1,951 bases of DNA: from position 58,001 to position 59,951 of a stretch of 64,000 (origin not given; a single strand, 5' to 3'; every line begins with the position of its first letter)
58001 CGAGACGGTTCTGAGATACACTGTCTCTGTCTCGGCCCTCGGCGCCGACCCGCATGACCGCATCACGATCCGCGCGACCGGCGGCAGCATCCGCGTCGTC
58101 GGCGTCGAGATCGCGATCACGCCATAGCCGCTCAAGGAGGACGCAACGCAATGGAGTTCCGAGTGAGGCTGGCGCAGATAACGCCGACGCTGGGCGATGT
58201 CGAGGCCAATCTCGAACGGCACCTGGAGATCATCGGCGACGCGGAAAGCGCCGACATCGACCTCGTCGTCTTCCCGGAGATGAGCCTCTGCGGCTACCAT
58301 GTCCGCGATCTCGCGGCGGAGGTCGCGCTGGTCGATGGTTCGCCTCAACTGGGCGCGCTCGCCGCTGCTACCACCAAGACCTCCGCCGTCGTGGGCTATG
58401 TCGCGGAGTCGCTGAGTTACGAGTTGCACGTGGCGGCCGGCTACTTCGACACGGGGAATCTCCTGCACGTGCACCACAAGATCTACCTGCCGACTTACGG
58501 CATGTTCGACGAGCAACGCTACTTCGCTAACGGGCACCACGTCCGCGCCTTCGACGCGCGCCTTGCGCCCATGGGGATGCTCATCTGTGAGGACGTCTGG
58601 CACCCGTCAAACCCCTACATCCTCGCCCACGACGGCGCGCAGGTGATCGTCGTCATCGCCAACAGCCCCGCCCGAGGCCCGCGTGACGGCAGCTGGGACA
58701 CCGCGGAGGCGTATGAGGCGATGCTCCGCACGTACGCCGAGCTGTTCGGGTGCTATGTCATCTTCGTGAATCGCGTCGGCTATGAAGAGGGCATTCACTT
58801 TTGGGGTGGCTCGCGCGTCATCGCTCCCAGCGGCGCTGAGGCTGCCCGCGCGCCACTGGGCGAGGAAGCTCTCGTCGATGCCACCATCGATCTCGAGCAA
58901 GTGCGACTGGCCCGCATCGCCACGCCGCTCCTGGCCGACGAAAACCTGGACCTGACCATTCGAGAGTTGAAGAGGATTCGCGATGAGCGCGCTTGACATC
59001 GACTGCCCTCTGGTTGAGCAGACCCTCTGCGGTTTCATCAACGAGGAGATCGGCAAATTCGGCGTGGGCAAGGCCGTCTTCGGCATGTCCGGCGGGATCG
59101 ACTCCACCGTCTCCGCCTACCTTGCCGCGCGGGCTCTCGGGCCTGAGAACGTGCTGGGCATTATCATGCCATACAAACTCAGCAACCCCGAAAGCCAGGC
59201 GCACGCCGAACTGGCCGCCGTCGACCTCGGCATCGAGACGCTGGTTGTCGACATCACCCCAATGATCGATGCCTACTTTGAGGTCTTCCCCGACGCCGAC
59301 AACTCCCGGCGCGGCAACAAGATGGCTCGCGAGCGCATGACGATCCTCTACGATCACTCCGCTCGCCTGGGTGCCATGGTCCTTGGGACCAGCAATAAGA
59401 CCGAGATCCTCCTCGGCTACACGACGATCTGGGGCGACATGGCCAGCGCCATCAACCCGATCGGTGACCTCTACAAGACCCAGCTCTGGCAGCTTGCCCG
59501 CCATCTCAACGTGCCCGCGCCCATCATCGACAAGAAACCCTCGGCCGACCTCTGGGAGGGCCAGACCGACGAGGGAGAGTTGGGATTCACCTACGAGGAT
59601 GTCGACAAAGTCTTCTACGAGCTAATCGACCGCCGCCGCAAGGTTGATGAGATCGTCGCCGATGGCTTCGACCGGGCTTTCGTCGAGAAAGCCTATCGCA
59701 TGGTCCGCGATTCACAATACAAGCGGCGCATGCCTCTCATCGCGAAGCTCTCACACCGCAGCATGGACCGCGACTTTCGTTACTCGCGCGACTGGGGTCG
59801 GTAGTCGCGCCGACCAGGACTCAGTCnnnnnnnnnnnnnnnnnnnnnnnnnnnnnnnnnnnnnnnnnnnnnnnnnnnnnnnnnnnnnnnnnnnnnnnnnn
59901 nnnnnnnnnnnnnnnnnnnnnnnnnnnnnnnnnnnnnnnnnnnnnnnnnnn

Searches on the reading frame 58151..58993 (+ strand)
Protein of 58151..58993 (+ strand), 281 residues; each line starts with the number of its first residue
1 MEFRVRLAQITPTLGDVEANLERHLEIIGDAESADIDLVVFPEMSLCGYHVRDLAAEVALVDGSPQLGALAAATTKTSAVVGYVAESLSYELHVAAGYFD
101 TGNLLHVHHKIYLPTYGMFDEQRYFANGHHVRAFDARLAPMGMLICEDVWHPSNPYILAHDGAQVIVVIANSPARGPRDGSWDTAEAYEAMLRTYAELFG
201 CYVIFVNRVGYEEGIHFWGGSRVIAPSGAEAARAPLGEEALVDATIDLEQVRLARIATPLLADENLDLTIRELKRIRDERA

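Call 17: search_protein_families(library=pfam, proteins=[window:58151-58993:+], max_evalue=0.001)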
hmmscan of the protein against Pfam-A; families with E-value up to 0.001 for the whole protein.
window:58151-58993:+ (281 aa): 1 family
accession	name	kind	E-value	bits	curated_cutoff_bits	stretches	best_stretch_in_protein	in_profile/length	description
PF00795.27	CN_hydrolase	-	1.5e-38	133.1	23.2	1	4-255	1-255/256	Carbon-nitrogen hydrolase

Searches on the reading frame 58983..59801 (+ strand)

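Call 68: search_protein_families(library=pfam, proteins=[window:58983-59801:+], max_evalue=0.001)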
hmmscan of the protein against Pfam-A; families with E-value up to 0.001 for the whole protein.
window:58983-59801:+ (273 aa): 3 families
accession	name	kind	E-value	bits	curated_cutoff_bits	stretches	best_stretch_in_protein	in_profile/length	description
PF02540.23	NAD_synthase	-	1.5e-77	260.4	21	1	13-251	3-242/242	NAD synthase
PF03054.22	tRNA_Me_trans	-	4.8e-05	23.5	20.6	0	31-70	3-40/202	tRNA methyl transferase HUP domain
PF06508.19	QueC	-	0.00034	20.6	22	0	30-92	1-61/210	Queuosine biosynthesis protein QueC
